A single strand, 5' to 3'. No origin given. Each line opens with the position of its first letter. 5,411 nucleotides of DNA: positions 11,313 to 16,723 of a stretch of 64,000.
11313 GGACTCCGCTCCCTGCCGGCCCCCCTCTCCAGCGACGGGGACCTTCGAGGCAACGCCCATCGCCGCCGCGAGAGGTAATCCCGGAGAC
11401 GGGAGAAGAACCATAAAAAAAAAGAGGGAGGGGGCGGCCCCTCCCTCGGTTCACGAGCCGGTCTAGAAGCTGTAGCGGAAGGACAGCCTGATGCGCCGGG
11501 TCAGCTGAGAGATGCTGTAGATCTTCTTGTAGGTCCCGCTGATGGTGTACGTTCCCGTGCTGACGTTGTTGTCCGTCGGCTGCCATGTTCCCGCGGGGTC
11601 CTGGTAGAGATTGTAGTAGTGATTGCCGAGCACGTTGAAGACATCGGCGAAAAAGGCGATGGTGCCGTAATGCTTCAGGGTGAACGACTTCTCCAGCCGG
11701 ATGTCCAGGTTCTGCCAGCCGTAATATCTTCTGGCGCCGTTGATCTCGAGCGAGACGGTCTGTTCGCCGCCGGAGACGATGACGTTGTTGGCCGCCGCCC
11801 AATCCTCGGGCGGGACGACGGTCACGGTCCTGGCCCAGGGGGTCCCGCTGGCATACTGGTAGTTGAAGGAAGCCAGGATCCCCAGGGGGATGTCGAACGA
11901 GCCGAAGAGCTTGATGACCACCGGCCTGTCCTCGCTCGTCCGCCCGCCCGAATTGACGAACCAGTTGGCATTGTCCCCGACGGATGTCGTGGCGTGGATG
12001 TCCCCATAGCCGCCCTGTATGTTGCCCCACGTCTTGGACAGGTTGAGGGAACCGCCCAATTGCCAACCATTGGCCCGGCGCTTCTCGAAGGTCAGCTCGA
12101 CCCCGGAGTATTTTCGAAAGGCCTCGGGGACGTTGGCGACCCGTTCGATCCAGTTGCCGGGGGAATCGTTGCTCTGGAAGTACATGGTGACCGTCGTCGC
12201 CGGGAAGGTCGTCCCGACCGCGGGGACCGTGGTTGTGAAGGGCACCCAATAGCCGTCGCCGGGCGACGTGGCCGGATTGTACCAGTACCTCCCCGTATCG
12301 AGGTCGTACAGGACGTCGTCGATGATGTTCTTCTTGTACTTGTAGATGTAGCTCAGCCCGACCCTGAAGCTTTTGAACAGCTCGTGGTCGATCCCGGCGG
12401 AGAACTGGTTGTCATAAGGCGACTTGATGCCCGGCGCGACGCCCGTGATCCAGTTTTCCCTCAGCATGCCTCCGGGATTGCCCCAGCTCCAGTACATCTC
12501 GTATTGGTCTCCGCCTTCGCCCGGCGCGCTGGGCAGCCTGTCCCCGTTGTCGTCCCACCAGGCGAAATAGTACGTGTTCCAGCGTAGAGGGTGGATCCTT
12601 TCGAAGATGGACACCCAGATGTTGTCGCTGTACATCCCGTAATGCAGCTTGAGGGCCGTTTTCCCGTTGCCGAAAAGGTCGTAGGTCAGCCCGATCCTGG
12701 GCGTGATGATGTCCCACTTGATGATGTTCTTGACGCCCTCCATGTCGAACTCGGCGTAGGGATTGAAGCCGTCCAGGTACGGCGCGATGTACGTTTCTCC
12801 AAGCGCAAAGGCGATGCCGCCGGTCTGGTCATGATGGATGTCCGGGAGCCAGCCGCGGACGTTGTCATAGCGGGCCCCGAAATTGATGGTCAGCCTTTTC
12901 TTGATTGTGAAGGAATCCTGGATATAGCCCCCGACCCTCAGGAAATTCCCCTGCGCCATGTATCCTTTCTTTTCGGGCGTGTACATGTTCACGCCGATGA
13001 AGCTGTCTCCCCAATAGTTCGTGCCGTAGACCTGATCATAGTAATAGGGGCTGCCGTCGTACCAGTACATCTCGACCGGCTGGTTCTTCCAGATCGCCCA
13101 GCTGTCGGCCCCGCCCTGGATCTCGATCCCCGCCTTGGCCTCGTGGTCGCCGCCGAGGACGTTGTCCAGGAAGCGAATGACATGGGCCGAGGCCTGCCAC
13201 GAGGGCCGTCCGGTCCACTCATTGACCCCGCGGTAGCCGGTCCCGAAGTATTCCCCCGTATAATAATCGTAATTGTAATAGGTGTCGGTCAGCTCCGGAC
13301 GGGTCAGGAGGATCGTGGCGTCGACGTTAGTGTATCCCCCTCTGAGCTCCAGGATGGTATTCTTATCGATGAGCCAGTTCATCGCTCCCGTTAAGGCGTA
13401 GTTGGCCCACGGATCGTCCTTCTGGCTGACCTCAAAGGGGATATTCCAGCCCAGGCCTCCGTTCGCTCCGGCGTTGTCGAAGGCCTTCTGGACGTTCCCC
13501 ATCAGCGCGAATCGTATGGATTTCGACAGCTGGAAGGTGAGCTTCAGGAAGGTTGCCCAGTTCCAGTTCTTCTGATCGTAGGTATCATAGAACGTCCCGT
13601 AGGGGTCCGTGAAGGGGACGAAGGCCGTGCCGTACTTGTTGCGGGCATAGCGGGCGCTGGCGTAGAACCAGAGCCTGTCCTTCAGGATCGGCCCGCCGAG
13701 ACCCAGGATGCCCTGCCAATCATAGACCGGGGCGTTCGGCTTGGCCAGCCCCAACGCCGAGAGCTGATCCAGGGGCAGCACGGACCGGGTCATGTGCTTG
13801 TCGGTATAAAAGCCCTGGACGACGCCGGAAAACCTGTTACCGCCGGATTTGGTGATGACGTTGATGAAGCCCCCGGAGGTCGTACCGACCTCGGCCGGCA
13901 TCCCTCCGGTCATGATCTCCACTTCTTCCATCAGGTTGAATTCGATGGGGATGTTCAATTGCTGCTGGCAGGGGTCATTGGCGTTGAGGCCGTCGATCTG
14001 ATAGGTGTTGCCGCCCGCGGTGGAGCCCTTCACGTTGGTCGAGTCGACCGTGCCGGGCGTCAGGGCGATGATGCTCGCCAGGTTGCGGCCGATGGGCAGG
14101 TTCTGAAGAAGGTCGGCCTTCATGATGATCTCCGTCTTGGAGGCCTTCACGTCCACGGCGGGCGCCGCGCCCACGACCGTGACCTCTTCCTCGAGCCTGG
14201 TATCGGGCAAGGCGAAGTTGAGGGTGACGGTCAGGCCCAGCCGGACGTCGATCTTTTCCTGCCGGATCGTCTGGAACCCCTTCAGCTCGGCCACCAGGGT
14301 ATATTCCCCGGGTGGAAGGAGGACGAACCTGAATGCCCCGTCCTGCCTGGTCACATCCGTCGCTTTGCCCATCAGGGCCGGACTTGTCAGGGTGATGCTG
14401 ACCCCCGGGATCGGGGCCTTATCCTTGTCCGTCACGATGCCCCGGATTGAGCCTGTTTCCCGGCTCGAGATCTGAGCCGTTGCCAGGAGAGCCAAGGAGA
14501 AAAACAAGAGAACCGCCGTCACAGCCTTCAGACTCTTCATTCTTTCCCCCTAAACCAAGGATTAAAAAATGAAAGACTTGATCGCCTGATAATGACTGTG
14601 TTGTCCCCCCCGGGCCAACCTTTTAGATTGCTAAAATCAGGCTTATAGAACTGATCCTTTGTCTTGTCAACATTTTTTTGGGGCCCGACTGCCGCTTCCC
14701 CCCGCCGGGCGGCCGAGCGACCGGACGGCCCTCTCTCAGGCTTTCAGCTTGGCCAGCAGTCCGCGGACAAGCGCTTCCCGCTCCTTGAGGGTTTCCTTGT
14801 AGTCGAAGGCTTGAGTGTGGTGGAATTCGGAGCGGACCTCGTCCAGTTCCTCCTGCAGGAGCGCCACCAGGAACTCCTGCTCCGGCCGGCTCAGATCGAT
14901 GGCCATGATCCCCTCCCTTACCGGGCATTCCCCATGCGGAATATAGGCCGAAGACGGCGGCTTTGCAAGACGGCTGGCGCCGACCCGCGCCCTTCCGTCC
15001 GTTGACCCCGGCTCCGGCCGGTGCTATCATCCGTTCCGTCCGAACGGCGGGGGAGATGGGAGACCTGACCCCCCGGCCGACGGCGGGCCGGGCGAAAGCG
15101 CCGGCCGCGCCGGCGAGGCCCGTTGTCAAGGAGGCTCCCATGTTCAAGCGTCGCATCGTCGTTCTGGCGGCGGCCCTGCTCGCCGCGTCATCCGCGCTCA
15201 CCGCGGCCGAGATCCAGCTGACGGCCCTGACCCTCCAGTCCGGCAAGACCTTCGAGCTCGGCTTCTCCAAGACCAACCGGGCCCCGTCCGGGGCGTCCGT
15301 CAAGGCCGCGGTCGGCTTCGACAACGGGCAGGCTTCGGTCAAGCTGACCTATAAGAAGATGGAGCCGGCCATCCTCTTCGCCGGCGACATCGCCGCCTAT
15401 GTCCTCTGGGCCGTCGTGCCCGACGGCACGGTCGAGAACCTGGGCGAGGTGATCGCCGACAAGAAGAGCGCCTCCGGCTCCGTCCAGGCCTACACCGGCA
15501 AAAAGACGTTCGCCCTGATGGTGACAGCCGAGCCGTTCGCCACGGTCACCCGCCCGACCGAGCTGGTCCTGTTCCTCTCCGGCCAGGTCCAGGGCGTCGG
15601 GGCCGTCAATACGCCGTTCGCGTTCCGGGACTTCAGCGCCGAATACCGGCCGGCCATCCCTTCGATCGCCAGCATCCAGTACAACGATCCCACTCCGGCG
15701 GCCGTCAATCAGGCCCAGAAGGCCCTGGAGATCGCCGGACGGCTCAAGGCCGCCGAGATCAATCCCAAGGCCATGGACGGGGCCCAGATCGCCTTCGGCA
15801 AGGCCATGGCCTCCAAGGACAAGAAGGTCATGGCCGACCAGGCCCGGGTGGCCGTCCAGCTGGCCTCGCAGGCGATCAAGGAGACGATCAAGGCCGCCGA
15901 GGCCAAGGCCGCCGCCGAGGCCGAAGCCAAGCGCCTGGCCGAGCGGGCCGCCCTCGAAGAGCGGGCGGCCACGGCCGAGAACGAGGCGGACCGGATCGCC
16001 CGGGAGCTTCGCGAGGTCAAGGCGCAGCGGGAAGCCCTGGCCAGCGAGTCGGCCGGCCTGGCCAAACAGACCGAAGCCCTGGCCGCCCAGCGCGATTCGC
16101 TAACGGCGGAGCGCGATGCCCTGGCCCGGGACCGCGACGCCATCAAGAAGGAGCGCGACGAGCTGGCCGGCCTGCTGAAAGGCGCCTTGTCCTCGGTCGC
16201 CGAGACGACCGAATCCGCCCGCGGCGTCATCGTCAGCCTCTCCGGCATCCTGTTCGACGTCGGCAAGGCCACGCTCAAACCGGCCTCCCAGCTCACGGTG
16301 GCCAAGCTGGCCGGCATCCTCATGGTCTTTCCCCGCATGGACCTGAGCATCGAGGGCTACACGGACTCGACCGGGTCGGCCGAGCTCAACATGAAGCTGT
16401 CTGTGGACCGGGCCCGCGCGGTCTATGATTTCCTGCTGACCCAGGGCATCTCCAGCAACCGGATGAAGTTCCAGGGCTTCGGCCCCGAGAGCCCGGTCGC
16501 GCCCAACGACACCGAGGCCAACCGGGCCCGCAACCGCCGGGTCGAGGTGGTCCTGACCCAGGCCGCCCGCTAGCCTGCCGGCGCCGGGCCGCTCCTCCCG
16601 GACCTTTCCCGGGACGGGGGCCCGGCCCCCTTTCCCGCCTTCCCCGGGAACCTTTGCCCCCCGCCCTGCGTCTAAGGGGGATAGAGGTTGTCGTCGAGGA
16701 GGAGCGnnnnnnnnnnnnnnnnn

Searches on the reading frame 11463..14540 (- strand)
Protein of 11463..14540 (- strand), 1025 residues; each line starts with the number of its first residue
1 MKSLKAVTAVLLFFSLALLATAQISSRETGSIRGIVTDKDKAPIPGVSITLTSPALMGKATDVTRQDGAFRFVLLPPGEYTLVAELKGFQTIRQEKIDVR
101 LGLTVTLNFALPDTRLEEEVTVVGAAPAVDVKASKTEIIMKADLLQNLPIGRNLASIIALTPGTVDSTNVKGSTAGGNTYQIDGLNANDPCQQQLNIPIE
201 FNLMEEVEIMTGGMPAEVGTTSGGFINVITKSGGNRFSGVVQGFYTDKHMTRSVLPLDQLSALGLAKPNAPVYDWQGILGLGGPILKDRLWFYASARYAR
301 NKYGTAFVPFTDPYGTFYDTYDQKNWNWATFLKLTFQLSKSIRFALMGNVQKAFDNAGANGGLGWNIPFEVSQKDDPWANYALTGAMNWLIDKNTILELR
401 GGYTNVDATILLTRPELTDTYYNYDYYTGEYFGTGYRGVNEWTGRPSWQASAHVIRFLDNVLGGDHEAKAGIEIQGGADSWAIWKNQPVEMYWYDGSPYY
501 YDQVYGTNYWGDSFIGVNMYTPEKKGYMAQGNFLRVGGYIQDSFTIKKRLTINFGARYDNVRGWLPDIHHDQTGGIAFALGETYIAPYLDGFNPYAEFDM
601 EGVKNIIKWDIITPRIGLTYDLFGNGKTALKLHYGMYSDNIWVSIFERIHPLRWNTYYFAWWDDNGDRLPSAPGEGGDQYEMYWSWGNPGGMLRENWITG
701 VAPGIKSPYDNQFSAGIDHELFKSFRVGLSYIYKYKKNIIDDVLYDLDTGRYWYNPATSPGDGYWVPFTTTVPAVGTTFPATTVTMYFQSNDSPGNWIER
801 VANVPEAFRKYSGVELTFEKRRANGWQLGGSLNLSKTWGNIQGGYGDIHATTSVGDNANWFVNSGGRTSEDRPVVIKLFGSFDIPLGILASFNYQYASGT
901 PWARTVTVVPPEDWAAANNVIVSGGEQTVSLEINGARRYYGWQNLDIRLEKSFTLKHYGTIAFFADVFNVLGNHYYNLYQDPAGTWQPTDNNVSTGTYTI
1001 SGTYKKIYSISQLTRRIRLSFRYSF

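Call 44: search_protein_families(library=pfam, proteins=[window:11463-14540:-], max_evalue=0.00001)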
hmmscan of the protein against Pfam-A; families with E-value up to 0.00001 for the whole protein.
window:11463-14540:- (1025 aa): 3 families
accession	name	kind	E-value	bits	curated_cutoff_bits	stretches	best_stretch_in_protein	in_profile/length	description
PF25183.1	OMP_b-brl_4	-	1.2e-29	103.8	30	1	323-887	150-680/838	Outer membrane beta barrel domain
PF13620.12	CarboxypepD_reg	-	7.2e-19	68.4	32.3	1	31-111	1-81/82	Carboxypeptidase regulatory-like domain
PF13715.12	CarbopepD_reg_2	-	2e-09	37.8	32.2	1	32-122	1-87/88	CarboxypepD_reg-like domain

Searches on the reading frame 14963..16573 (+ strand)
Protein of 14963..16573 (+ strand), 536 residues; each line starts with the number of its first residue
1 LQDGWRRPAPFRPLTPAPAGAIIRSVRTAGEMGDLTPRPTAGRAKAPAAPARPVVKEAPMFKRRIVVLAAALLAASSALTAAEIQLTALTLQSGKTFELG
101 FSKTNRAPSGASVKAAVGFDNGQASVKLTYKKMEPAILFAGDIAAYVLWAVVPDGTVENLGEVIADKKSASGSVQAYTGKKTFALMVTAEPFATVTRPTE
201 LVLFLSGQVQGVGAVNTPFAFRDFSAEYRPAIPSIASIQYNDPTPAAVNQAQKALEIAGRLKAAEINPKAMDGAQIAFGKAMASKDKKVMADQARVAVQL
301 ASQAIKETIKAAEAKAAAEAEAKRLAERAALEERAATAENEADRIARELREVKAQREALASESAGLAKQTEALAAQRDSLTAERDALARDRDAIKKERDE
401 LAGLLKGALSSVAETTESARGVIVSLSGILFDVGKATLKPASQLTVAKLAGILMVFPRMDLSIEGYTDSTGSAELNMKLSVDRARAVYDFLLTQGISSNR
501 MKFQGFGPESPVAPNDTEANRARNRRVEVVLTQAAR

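Call 71: search_protein_families(library=pfam, proteins=[window:14963-16573:+], max_evalue=0.00001)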
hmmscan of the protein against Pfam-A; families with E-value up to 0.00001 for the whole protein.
window:14963-16573:+ (536 aa): 1 family
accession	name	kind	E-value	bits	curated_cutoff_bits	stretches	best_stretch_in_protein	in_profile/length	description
PF00691.25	OmpA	-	9.7e-20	71.2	27.2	1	430-525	1-98/98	OmpA family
